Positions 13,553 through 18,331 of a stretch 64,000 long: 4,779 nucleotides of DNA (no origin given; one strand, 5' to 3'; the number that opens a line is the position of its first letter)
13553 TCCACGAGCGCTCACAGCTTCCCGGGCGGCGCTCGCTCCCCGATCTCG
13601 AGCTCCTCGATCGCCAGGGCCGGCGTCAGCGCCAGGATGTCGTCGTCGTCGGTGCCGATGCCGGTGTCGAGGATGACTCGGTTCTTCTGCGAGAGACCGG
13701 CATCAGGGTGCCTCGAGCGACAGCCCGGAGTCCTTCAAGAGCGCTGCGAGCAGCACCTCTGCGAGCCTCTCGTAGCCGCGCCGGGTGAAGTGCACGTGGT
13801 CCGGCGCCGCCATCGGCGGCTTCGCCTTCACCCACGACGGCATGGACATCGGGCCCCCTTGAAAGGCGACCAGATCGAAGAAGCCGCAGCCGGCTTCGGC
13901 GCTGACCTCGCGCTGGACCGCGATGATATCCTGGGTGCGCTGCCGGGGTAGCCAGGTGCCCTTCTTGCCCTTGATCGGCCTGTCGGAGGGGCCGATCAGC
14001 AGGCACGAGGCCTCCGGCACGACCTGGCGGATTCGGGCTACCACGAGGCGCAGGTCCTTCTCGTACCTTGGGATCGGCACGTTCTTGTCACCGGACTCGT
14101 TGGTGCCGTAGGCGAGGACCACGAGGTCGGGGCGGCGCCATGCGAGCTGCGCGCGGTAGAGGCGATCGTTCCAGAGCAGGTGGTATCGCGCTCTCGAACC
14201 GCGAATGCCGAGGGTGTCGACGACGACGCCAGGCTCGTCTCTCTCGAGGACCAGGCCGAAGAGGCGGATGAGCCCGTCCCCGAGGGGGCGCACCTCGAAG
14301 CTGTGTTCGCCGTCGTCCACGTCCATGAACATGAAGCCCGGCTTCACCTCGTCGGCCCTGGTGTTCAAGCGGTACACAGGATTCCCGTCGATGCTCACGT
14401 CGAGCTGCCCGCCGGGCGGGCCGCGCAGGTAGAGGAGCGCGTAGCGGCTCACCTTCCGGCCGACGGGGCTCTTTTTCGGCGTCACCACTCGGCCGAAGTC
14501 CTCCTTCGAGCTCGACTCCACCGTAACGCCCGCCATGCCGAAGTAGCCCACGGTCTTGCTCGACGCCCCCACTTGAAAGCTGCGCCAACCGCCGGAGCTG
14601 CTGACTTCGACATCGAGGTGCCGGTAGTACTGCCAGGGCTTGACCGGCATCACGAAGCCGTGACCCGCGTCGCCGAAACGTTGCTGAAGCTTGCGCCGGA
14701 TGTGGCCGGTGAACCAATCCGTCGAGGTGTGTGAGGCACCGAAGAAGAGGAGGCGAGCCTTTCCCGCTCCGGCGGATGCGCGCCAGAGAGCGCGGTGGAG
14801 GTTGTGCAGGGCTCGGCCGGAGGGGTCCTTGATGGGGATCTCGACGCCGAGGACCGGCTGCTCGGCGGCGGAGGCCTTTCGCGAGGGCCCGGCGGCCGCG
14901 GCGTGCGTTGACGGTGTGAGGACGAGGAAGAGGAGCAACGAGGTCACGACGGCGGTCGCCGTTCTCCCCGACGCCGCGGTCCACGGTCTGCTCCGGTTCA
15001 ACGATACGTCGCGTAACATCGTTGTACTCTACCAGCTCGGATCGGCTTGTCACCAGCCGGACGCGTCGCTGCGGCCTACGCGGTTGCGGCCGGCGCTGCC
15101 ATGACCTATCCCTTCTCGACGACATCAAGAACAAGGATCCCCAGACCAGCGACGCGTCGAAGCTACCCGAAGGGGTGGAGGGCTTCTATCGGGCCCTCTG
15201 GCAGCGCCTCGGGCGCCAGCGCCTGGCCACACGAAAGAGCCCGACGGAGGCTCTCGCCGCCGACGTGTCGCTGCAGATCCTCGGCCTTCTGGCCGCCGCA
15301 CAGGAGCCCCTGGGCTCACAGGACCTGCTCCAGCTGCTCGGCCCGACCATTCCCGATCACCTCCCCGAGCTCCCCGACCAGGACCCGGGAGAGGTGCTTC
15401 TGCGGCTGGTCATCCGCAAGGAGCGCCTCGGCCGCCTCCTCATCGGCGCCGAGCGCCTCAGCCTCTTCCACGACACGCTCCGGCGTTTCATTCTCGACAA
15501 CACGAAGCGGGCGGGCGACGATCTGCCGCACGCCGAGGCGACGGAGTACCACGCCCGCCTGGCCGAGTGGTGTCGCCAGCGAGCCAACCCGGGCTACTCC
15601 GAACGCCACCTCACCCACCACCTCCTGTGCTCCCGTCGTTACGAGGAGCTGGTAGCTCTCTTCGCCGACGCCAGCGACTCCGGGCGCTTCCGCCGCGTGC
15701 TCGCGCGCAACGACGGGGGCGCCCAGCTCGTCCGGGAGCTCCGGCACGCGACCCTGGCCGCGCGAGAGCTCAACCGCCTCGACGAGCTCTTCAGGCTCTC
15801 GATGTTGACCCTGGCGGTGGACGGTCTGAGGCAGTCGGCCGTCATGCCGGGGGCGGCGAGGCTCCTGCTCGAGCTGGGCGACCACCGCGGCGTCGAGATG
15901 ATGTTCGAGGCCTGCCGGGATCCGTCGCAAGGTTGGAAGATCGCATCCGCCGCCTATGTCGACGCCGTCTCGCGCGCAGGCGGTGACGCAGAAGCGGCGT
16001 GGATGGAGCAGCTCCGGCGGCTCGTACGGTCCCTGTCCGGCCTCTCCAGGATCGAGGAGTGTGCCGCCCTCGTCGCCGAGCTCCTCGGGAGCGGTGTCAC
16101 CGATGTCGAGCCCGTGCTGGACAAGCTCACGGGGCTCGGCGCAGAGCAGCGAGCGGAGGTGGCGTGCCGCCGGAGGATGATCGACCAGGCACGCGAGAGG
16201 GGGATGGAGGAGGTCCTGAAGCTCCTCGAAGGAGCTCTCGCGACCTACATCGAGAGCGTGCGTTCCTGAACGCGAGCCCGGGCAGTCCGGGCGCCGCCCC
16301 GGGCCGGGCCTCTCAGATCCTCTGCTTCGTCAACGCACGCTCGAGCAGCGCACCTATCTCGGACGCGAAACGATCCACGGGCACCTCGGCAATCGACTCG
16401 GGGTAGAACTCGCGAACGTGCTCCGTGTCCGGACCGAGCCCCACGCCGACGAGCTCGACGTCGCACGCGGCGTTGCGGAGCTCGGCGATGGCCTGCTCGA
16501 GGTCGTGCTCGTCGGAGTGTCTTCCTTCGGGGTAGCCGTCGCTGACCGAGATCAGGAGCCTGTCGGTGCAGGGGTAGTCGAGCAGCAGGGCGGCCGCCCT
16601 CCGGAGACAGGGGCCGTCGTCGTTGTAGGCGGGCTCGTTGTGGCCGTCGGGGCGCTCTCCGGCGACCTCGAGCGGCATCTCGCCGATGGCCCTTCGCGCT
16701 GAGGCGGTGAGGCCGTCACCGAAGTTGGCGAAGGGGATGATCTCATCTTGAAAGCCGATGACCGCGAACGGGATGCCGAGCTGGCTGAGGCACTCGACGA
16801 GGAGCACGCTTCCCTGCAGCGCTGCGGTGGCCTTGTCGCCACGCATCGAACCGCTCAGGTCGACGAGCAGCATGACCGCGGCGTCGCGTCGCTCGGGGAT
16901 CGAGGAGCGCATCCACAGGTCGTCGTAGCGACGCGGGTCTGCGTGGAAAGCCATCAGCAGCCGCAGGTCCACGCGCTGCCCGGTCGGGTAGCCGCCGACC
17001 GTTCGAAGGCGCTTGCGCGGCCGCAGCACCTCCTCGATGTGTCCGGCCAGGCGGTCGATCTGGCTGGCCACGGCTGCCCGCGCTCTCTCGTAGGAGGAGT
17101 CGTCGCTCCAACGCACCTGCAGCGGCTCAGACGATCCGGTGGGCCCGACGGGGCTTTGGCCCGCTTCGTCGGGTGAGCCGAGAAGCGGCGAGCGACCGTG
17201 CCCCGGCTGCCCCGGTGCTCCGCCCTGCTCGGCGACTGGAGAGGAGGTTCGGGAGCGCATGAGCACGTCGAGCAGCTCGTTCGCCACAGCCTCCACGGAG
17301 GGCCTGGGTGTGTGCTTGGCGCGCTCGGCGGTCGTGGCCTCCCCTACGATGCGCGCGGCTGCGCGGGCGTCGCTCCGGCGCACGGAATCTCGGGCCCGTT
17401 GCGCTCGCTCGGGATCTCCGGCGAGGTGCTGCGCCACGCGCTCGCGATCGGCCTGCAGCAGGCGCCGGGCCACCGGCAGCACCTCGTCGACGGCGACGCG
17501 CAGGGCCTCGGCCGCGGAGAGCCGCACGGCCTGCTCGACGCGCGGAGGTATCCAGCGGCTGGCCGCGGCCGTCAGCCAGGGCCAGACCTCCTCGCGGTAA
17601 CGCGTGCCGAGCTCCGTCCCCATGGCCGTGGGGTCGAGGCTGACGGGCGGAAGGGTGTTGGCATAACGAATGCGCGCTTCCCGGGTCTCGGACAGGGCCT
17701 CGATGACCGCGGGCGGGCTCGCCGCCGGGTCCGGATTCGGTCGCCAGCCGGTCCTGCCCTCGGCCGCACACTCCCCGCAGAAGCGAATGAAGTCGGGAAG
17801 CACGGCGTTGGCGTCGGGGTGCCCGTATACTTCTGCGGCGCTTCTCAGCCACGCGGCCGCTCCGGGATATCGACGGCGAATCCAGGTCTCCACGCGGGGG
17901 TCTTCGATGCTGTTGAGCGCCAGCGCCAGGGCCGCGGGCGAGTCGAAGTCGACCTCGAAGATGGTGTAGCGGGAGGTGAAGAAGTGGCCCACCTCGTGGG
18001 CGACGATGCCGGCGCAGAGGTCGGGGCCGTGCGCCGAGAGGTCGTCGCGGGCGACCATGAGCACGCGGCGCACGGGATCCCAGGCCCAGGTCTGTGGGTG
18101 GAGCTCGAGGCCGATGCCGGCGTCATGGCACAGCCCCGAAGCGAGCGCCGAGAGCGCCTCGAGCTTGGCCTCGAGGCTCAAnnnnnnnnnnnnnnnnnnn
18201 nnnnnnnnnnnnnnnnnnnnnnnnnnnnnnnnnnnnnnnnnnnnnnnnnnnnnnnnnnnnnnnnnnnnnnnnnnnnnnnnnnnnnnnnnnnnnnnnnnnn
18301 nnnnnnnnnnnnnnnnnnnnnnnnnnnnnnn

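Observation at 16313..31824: Six-gene MoxR/vWA operon with two AAA+/vWA pairs, a HEAT protein and a giant kinase-containing protein, resembling a vWA-MoxR ternary conflict system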

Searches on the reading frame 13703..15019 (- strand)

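Call 8: search_protein_families(library=pfam, proteins=[window:13703-15019:-], max_evalue=0.001)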
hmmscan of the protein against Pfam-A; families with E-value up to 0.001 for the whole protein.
window:13703-15019:- (438 aa): 2 families
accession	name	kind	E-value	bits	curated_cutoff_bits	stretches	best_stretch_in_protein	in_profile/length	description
PF13472.12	Lipase_GDSL_2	-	8e-16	59.5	32.9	1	257-418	26-178/178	GDSL-like Lipase/Acylhydrolase family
PF00657.28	Lipase_GDSL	-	1.3e-07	32.4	23.6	1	263-422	34-207/208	GDSL-like Lipase/Acylhydrolase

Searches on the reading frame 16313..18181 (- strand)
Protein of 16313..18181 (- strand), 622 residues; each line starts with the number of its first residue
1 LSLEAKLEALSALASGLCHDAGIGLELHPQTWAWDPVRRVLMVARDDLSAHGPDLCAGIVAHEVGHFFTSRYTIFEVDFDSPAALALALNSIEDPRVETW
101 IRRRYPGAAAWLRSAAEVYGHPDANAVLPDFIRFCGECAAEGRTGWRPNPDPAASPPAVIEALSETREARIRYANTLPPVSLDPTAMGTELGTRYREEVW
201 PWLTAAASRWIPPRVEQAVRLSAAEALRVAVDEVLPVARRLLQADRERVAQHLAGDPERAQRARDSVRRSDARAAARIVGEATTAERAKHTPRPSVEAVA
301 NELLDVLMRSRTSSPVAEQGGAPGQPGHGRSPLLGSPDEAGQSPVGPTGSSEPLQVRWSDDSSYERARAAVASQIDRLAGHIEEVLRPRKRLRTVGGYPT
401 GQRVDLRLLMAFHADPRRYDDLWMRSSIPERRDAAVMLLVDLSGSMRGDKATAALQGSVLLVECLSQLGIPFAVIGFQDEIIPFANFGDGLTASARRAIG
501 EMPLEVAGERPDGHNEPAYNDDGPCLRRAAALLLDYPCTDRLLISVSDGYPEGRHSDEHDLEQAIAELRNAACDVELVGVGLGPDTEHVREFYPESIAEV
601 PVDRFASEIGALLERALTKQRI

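Call 4: search_protein_families(library=pfam, proteins=[window:16313-18181:-], max_evalue=0.01)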
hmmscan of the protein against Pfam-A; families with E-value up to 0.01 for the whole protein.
window:16313-18181:- (622 aa): 1 family
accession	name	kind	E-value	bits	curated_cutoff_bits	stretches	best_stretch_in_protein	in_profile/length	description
PF11775.14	CobT_C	-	5.8e-09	36.3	21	1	431-478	10-57/220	Cobalamin biosynthesis protein CobT VWA domain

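Call 5: search_protein_families(library=padloc, proteins=[window:16313-18181:-], max_evalue=0.01)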
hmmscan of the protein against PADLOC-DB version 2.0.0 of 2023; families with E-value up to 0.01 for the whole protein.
window:16313-18181:- (622 aa): 0 families

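Call 35: search_protein_families(library=ncbifam, proteins=[window:16313-18181:-], max_evalue=0.01)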
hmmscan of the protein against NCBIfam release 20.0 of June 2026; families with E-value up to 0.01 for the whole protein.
window:16313-18181:- (622 aa): 1 family
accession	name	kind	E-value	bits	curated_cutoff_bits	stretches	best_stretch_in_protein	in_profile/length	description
TIGR01651.1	CobT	equivalog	0.00018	20.4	759.05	1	430-478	389-437/600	cobaltochelatase subunit CobT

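Call 64: search_solved_structures(query=window:16313-18181:-, max_evalue=0.1)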
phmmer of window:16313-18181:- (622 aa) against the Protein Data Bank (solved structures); distinct sequences matched with E-value up to 0.1: 16.
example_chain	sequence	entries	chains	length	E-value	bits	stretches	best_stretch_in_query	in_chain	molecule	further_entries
6qt8_A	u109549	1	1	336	1.3e-08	37.1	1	376-481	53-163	Midasin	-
6i27_A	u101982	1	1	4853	4.2e-07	32.1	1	363-483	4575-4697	Midasin,Midasin,Midasin,Midasin,Midasin,Midasin,Midasin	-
6i26_A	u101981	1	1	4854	4.2e-07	32.1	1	363-483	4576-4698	Midasin,Midasin,Midasin,Midasin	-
6hyp_A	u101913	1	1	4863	4.2e-07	32.1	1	363-483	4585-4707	Midasin,Midasin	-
5jcs_s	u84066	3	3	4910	4.3e-07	32.1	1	363-483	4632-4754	Midasin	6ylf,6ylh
6or5_A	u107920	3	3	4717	0.00011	24.1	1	379-478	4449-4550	Midasin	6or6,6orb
21vt_A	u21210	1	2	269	0.00017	23.5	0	429-479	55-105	Cobaltochelatase subunit CobT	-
9uka_G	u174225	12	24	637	0.00051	21.9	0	424-479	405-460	Cobaltochelatase subunit CobT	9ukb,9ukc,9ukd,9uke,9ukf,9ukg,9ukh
6q8z_A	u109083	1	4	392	0.056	15.2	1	215-287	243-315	Galactokinase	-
1wuu_A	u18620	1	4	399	0.058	15.1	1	215-287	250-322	Galactokinase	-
7ltq_A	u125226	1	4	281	0.066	15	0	218-287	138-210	Histidine kinase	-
6q3w_A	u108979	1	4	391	0.09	14.5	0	215-287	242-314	Galactokinase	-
6q90_A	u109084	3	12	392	0.09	14.5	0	215-287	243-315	Galactokinase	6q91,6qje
7rcl_A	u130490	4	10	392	0.09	14.5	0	215-287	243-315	Galactokinase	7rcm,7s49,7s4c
6q3x_A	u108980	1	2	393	0.09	14.5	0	215-287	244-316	Galactokinase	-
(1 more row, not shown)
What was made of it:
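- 16313..18181 (-): vWA2 (622 aa): N-terminal HExxH domain (HEVGH, 17984-17998), a long linker, and a CobT_C/midasin-type MIDAS domain (DLSGS, 16850-16864). Second gene of the dyad. Call 64: Midasin MIDAS 6qt8 at 1.3e-8, CobT at 1.7e-4.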

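Call 85: search_protein_families(library=phrogs, proteins=[window:16313-18181:-], max_evalue=0.001)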
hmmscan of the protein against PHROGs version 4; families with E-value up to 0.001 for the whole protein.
window:16313-18181:- (622 aa): 3 families
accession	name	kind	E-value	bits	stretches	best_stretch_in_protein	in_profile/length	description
phrog_1576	-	unknown function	1.6e-14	54.5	2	429-477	524-572/729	-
phrog_459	-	other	2.9e-08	33.9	0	59-107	54-98/736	peptidase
phrog_17276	-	moron, auxiliary metabolic gene and host takeover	7.5e-08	32.3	1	433-593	398-554/580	aerobic cobaltochelatase CobT subunit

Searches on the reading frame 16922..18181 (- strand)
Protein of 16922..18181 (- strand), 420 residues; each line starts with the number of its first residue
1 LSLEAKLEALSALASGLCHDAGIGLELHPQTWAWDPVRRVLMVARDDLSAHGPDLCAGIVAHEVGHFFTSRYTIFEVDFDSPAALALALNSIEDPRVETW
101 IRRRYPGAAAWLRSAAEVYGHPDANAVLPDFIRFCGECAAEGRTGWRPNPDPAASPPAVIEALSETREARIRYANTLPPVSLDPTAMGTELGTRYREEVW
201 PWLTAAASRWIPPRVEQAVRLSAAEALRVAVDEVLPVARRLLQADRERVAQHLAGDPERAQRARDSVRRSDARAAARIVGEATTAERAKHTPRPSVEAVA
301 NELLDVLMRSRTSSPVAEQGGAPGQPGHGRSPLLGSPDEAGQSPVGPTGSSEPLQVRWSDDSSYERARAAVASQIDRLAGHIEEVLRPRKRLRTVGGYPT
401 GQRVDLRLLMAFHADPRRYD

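Call 53: search_protein_families(library=pfam, proteins=[window:16922-18181:-], max_evalue=1)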
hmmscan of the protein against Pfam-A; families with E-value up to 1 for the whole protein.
window:16922-18181:- (420 aa): 2 families
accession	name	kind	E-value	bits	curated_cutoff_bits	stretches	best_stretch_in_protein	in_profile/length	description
PF11560.13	LAP2alpha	-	0.15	12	25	1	222-272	116-164/234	Lamina-associated polypeptide 2 alpha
PF03985.18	Paf1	-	0.16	11.3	24.7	1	169-187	4-22/418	Paf1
